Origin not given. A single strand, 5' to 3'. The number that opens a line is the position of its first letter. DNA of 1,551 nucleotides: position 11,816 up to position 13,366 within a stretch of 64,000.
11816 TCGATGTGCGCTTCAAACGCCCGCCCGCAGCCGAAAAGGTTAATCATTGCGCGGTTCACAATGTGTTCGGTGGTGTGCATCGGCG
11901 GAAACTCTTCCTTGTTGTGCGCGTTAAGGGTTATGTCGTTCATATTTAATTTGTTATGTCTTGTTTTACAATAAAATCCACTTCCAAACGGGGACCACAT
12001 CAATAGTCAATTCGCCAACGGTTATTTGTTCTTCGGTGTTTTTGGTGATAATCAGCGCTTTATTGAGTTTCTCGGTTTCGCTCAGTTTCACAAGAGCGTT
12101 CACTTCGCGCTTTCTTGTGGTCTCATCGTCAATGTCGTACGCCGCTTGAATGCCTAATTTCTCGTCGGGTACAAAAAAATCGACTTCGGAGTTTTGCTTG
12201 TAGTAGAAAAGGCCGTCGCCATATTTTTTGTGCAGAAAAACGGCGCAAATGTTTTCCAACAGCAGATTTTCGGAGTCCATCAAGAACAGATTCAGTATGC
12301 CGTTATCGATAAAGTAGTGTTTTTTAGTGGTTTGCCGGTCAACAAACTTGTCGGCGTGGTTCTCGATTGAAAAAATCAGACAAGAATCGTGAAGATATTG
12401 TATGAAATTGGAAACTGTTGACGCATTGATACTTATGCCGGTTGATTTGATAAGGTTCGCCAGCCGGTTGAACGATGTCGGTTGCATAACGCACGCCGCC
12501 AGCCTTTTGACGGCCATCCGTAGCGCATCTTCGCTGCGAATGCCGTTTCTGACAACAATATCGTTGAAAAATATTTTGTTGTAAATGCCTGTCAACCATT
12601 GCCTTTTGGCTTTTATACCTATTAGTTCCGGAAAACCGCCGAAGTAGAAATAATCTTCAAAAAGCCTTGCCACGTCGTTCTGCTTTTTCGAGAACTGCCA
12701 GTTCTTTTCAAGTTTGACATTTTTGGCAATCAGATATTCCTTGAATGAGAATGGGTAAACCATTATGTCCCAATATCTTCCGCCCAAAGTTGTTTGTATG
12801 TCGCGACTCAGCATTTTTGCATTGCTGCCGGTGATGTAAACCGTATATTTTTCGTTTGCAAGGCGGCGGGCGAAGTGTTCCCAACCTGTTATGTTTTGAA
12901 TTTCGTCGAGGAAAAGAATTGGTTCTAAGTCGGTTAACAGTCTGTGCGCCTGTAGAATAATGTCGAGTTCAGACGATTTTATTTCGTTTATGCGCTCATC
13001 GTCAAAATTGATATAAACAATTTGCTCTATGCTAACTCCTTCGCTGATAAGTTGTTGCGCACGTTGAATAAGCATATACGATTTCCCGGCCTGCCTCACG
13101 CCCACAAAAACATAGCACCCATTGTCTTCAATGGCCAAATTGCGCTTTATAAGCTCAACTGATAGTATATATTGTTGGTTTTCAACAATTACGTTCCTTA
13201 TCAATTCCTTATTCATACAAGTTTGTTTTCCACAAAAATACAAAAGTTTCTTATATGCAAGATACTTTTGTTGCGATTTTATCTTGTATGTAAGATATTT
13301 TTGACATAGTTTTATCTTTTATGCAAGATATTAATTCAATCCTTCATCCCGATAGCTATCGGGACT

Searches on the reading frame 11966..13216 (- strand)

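Call 5: search_protein_families(library=pfam, proteins=[window:11966-13216:-], max_evalue=0.01)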
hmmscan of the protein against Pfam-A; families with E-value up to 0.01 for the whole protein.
window:11966-13216:- (416 aa): 2 families
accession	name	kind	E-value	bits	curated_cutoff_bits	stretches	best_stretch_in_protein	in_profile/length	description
PF13173.12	AAA_14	-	4e-34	117.8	27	1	34-162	4-129/129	AAA domain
PF13635.12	DUF4143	-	2.7e-12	47.2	28.1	1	219-351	3-147/160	Domain of unknown function (DUF4143)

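Call 37: search_protein_families(library=padloc, proteins=[window:11966-13216:-], max_evalue=0.01)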
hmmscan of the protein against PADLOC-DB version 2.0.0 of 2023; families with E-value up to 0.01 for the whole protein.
window:11966-13216:- (416 aa): 7 families
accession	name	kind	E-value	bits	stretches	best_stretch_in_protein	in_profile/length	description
PDLC04787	PDC-S01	-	1.1e-92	309.1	1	29-415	24-407/412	-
PDLC04789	PDC-S01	-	3.9e-36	122.9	1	29-314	14-277/375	-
PDLC04790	PDC-S01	-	2.5e-20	70.6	1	29-317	24-304/422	-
PDLC04791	PDC-S01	-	9.5e-20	68.6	1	21-393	8-378/395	-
PDLC04786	PDC-S01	-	1.7e-16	58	1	37-385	25-405/439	-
PDLC04788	PDC-S01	-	2.5e-13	47.8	1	36-318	23-317/448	-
PDLC04792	PDC-S01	-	9.2e-12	42.3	1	33-199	20-200/452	-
